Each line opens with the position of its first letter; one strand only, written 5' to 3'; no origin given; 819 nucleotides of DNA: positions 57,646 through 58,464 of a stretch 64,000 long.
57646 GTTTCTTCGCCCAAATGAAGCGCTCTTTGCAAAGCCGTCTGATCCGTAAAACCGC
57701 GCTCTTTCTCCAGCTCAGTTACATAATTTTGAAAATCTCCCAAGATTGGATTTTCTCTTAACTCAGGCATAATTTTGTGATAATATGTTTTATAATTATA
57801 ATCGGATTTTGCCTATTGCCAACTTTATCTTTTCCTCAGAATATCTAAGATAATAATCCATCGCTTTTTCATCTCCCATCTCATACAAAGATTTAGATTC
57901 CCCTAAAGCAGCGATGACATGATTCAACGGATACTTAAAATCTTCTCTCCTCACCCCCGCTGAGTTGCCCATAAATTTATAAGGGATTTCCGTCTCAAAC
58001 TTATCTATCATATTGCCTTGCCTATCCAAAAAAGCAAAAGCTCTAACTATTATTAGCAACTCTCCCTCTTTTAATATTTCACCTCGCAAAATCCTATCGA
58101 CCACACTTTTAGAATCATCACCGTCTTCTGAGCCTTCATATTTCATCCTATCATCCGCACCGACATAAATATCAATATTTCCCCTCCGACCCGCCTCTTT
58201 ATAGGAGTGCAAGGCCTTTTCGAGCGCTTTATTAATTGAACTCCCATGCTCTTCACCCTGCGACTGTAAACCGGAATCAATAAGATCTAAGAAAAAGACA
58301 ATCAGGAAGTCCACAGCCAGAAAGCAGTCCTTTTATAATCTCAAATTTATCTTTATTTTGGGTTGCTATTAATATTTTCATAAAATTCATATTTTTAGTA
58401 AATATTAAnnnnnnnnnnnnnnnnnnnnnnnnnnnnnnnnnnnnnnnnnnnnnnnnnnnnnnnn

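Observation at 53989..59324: Probable decayed integrated element: PIF1-like helicase, ASCH, S51 peptidase, MazG and hypotheticals ending at a serine-recombinase remnant and a 560-nt ORF-free tract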

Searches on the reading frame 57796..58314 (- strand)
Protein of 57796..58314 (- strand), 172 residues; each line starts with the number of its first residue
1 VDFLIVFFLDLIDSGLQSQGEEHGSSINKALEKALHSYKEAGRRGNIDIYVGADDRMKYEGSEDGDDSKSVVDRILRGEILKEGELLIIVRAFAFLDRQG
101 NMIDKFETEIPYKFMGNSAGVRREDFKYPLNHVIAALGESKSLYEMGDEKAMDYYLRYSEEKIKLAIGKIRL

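Call 3: search_protein_families(library=pfam, proteins=[window:57796-58314:-], max_evalue=0.01)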
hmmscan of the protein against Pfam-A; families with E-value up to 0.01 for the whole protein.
window:57796-58314:- (172 aa): 0 families

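Call 13: find_encoding_contigs(protein=window:57796-58314:-, flank=10000, max_places=10)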
Protein window:57796-58314:- (172 aa): 1 contig read that carries it; 1 place shown.
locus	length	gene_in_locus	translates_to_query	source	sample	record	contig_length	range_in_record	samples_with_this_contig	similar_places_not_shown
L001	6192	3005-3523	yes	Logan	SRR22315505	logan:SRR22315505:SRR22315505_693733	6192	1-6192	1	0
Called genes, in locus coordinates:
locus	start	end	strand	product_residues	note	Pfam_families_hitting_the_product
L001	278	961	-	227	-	PF06940:DUF1287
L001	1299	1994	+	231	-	PF03724:META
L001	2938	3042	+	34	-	-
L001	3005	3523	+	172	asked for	-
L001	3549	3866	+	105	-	PF03819:MazG (weak)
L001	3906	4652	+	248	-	PF03575:Peptidase_S51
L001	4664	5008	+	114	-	-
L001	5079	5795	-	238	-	-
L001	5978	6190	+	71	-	?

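Call 15: search_protein_families(library=ncbifam, proteins=[window:57796-58314:-], max_evalue=1)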
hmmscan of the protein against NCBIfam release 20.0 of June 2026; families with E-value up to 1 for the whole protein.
window:57796-58314:- (172 aa): 0 families

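Call 16: search_protein_families(library=phrogs, proteins=[window:57796-58314:-], max_evalue=1)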
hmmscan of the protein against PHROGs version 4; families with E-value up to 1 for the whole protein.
window:57796-58314:- (172 aa): 1 family
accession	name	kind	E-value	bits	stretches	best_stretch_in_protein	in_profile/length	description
phrog_7661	-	unknown function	0.22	12.6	1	38-85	93-141/153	-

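Call 26: find_homologous_proteins(query=window:57796-58314:-, max_evalue=0.001)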
Query window:57796-58314:- (172 aa): 2 proteins with E <= 0.001 among 122 candidates.
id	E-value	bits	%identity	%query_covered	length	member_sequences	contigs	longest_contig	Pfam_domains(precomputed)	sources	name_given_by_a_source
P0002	2.9e-105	367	100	100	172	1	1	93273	-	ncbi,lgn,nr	ncbi:MAG: hypothetical protein PHI66_00460 [Candidatus Pacebacteria bacterium]|nr:hypothetical prote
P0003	2.5e-35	140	46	88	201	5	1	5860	-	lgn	-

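Call 27: find_encoding_contigs(protein=P0003, flank=10000, max_places=6)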
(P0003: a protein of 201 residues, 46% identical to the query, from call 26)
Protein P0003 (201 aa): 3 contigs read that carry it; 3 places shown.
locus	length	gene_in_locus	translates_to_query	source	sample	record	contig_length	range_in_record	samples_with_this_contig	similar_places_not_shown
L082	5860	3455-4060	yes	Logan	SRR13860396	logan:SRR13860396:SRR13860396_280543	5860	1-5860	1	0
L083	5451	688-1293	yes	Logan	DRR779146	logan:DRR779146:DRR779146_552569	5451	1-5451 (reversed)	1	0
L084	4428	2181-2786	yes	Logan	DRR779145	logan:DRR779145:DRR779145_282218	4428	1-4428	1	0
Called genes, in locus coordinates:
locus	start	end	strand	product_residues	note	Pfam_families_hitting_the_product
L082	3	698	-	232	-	?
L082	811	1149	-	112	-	PF04266:ASCH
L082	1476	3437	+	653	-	PF02224:Cytidylate_kin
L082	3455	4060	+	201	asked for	-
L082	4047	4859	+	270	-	PF14520:HHH_5 (faint), PF00730:HhH-GPD, PF00633:HHH (faint)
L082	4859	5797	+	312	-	PF00294:PfkB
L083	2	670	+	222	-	?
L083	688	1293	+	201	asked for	-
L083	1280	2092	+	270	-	PF14520:HHH_5 (faint), PF00730:HhH-GPD, PF00633:HHH (faint)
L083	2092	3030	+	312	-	PF00294:PfkB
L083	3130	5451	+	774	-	?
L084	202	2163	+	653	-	PF02224:Cytidylate_kin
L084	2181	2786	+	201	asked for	-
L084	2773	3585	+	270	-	PF14520:HHH_5 (faint), PF00730:HhH-GPD, PF00633:HHH (faint)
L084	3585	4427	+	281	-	?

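Call 38: search_protein_families(library=pfam, proteins=[P0003], max_evalue=0.001)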
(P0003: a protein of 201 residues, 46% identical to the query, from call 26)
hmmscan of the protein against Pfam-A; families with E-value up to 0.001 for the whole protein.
P0003 (201 aa): 1 family
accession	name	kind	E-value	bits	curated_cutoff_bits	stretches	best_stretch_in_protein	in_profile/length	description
PF01725.21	Ham1p_like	-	0.00014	22.2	22.5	1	3-66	1-59/186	Ham1 family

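Call 70: search_protein_families(library=padloc, proteins=[window:57796-58314:-], max_evalue=0.001)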
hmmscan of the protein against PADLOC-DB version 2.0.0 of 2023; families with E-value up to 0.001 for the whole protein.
window:57796-58314:- (172 aa): 0 families

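Call 81: search_solved_structures(query=P0003, max_evalue=1, show_alignments=2)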
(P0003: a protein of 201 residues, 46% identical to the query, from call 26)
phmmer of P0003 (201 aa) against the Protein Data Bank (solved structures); distinct sequences matched with E-value up to 1: 2.
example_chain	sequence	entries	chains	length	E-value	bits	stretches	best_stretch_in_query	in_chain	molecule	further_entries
1k7k_A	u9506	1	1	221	0.024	18.1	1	2-72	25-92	Hypothetical protein yggV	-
2pyu_A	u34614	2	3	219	0.049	17.1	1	2-67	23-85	Inosine Triphosphate Pyrophosphatase RdgB | HAM1 protein homolog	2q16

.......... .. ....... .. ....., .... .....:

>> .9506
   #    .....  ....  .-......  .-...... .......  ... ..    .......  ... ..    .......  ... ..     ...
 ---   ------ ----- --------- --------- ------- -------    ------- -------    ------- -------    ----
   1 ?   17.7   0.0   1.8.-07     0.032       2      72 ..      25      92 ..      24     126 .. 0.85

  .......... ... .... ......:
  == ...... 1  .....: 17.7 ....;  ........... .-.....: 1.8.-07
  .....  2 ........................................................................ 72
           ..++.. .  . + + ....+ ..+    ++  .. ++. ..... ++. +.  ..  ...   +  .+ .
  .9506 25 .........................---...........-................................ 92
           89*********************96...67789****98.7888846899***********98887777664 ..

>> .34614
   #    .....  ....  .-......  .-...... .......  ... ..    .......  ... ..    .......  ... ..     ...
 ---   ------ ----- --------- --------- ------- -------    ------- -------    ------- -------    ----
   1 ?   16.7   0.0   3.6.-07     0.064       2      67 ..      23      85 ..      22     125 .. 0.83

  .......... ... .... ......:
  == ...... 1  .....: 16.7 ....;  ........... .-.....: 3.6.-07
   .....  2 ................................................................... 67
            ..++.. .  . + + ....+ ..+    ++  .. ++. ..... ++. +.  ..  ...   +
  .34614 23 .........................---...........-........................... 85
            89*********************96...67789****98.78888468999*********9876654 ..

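Call 88: predict_structure(alignment_id=A2)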
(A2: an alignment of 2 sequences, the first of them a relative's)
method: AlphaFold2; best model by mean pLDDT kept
length: 201 residues; sequences in the alignment: 2
mean_pLDDT: 45.8   pTM: 0.40
mean pLDDT of the five models: 45.8, 39.1, 38.4, 36.4, 34.6
residues with pLDDT >= 90: 0; 70-90: 1; 50-70: 87; < 50: 113
segments of 3 or more residues with pLDDT < 50: 43-49, 66-72, 88-91, 104-186, 193-201
pLDDT, mean of each block of 10 residues (from residue 1): 58 62 61 66 46 55 51 52 57 54 47 37 28 29 27 25 31 44 46 44 38
secondary structure, 60 per line:
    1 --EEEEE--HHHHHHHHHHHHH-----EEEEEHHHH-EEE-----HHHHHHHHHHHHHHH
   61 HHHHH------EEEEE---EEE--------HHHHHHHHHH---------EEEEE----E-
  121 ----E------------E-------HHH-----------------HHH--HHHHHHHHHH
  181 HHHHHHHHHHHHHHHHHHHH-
elements in order: E3-7 H10-22 E28-32 H33-36 E38-40 H46-65 E72-76 E80-82 H91-100 E110-114 H171-200
